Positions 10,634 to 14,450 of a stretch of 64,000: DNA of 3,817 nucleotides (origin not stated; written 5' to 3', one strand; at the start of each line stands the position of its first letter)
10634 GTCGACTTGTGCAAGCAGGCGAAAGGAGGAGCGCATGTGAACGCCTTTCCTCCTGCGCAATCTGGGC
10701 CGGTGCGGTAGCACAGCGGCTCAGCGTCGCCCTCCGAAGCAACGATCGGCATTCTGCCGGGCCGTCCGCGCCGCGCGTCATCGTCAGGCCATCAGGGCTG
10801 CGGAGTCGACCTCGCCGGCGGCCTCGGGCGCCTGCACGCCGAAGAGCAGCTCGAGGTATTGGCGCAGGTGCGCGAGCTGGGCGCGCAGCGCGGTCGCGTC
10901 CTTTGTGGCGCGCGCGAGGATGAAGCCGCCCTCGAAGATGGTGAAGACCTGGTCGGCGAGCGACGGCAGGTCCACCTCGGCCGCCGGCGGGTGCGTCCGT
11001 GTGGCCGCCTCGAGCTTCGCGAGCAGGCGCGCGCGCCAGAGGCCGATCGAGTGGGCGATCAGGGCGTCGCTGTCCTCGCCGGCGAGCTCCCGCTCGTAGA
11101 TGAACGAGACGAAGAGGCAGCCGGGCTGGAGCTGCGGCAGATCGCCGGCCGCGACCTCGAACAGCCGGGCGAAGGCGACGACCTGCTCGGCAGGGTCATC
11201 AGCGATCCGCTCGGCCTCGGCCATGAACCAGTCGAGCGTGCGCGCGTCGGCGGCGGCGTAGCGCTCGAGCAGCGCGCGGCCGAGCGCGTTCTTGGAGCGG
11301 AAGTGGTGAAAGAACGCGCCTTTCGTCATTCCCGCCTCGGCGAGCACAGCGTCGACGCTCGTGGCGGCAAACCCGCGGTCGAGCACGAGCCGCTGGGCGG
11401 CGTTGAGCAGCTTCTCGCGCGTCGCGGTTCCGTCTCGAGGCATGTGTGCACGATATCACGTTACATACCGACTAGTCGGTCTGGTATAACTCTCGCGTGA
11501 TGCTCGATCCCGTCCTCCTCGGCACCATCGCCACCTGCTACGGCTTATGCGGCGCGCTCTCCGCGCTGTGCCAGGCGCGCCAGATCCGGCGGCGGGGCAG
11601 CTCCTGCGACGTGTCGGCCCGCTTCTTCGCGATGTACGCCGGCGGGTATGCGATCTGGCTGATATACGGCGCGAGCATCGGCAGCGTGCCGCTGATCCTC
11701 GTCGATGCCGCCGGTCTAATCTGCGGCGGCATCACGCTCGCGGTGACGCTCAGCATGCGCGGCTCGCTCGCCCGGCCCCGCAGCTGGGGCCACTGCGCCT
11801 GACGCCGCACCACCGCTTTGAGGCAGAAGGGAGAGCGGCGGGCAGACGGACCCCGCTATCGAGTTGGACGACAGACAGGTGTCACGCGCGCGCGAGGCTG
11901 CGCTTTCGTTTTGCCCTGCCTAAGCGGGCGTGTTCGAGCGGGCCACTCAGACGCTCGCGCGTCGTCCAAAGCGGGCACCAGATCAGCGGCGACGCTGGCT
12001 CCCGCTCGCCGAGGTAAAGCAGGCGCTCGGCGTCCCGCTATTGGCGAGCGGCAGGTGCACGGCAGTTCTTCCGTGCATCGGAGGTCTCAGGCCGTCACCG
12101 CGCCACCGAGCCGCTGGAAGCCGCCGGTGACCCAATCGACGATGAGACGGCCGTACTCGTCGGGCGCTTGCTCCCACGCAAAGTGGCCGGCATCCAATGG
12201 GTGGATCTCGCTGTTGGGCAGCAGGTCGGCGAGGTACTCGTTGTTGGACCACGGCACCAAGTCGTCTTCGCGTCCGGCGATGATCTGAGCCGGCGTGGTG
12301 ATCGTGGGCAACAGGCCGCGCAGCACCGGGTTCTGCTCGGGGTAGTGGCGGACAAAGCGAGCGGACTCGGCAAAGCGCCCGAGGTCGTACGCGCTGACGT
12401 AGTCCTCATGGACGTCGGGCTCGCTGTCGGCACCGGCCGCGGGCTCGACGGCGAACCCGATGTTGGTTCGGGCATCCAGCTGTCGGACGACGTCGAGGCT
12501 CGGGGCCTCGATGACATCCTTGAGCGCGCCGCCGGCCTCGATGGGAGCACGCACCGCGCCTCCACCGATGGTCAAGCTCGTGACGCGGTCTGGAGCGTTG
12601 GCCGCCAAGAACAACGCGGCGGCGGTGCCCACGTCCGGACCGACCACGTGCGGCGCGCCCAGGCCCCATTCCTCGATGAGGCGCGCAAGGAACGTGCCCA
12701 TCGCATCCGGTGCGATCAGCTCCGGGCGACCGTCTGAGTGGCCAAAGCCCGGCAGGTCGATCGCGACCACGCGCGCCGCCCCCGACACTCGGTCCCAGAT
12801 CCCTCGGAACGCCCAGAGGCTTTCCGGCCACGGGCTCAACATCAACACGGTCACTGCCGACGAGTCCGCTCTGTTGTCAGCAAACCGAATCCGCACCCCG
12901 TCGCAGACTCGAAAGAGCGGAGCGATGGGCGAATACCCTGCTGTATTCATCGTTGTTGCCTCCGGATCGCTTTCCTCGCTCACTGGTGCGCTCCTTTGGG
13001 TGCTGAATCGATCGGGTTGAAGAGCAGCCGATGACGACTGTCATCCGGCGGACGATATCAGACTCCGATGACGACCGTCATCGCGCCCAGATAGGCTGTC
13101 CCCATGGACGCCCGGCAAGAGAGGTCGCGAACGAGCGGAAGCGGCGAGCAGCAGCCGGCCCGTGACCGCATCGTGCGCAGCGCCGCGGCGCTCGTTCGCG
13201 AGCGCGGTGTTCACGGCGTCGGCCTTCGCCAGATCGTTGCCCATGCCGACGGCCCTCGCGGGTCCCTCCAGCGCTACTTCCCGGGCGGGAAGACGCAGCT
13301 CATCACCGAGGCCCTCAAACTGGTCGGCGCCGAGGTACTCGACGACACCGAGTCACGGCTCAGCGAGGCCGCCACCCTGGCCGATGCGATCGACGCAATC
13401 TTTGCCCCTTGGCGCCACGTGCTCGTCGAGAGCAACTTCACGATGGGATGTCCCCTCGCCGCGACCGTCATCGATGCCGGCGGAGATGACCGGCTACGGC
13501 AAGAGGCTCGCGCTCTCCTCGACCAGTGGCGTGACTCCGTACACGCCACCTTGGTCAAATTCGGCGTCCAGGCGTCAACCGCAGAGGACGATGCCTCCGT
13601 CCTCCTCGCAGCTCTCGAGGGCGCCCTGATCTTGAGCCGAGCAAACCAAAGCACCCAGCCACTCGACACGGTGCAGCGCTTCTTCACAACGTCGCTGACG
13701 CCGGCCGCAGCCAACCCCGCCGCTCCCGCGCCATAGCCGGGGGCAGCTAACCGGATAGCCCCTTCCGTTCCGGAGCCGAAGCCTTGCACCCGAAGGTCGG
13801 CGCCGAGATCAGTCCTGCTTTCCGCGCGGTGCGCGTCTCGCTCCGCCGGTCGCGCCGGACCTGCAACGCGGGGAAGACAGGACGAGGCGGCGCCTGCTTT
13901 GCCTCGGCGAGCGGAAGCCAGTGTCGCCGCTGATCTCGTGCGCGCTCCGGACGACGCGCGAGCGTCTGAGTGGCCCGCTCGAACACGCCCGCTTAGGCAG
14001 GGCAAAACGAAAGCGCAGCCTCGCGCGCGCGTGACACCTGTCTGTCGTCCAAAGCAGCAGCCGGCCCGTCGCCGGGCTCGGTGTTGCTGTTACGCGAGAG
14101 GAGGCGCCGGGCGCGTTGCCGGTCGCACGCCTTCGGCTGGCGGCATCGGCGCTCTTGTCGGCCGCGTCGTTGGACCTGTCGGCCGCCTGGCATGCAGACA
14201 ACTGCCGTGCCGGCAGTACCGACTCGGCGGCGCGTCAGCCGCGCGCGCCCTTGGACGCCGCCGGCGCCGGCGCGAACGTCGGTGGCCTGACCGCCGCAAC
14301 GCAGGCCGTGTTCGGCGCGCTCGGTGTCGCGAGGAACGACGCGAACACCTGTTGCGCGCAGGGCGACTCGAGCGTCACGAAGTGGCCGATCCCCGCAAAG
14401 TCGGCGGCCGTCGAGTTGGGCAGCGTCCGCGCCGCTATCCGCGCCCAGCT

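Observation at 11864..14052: TetR + Asp-nucleophile hydrolase cassette bracketed by 163-bp inverted repeats with perfectly identical outer 104 bp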

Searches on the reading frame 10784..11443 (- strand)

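Call 10: search_protein_families(library=pfam, proteins=[window:10784-11443:-], max_evalue=0.01)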
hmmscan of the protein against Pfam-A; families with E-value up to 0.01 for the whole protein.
window:10784-11443:- (219 aa): 3 families
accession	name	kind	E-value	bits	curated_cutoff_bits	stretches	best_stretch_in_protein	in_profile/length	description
PF00440.29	TetR_N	-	5.4e-14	52.1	24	1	12-57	1-46/47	Bacterial regulatory proteins, tetR family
PF16925.10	TetR_C_13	-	8.3e-08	33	27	1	102-192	18-108/109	Tetracyclin repressor-like, C-terminal domain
PF21993.1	TetR_C_13_2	-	5.6e-05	23.8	27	1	85-188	2-99/103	Transcriptional regulator LmrA/YxaF-like, C-terminal domain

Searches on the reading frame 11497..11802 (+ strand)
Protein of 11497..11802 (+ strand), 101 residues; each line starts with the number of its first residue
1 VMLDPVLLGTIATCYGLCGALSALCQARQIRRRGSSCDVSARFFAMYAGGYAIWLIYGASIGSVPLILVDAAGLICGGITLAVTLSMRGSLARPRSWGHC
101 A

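Call 10: search_protein_families(library=pfam, proteins=[window:11497-11802:+], max_evalue=0.01)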
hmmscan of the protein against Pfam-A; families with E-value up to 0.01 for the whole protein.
window:11497-11802:+ (101 aa): 1 family
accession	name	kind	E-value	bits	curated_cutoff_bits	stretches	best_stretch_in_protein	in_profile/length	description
PF03083.21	MtN3_slv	-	3.2e-05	24.3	23.7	1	7-82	2-77/87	Sugar efflux transporter for intercellular exchange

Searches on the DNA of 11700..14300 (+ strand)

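Call 11: search_dna_similar(query=window:11864-12026:+, collection=plasmids, mode=distant, max_evalue=0.001)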
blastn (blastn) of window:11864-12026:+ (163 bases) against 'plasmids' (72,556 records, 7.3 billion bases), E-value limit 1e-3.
No match.

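Call 38: search_rna_families(source=window, start=11700, end=14300, threshold=evalue, max_evalue=10)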
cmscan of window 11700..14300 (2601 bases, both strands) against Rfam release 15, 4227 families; matches with E-value up to 10: 3.
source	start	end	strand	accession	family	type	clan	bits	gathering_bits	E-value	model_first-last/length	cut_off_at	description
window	11704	11754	-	RF02470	Ms_IGR-8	Gene; sRNA;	-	21.9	44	0.09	1-63/63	no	Mycobacterium sRNA Ms_IGR-8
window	12515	12570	+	RF00454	p27_CRE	Cis-reg;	-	18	42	2.5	1-59/59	no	p27 cis-regulatory element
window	13027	13048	+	RF01307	sR55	Gene; snRNA; snoRNA; CD-box;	-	16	35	1.6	1-65/65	no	Small nucleolar RNA sR55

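Call 76: search_dna_similar(query=window:11864-11990:+, collection=phages, mode=distant, max_evalue=0.01)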
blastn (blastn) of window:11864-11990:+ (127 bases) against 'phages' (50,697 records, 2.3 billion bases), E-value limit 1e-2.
No match.

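Call 88: build_rna_model(alignment_id=A1)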
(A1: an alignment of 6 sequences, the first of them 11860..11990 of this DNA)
Model R1 built from alignment A1 (6 sequences, 131 columns); structure: RNAalifold consensus.
model positions 131; base pairs 40; branch points 2; effective number of sequences 0.87; information 0.589 bits per position. Calibrated on 0.2 Mb of random sequence (short: E-values are rough).
structure used (alignment columns):
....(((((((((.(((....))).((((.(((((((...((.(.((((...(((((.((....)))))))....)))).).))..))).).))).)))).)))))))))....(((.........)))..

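Call 89: search_with_rna_model(model_id=R1, source=window, filters=off, max_evalue=10)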
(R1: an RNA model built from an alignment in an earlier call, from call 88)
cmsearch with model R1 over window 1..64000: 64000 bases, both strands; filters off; matches with E-value up to 10: 114.
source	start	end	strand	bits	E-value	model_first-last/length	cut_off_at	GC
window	11860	11990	+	153.1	7.1e-29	1-131/131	no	0.67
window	13926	14056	-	152.1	1.2e-28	1-131/131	no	0.68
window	57993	58108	+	24.5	0.0042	1-131/131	no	0.74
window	53141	53246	-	24.4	0.0042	1-131/131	no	0.75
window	30266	30352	-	15.8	0.22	1-131/131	no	0.76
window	26352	26422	+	15.4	0.28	1-131/131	no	0.7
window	27876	27985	+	14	0.52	1-131/131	no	0.67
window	17924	17968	+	13.9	0.55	1-131/131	no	0.71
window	58759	58826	+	13.9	0.55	1-131/131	no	0.68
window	58965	59040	-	13.7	0.6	1-131/131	no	0.7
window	49857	49982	-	13.2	0.75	1-131/131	no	0.7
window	40706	40754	+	12.5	1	1-131/131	no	0.8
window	52043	52120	-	12.4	1.1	1-131/131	no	0.77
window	32690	32791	-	12.2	1.2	1-131/131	no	0.72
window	50493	50603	+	11.8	1.5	1-131/131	no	0.65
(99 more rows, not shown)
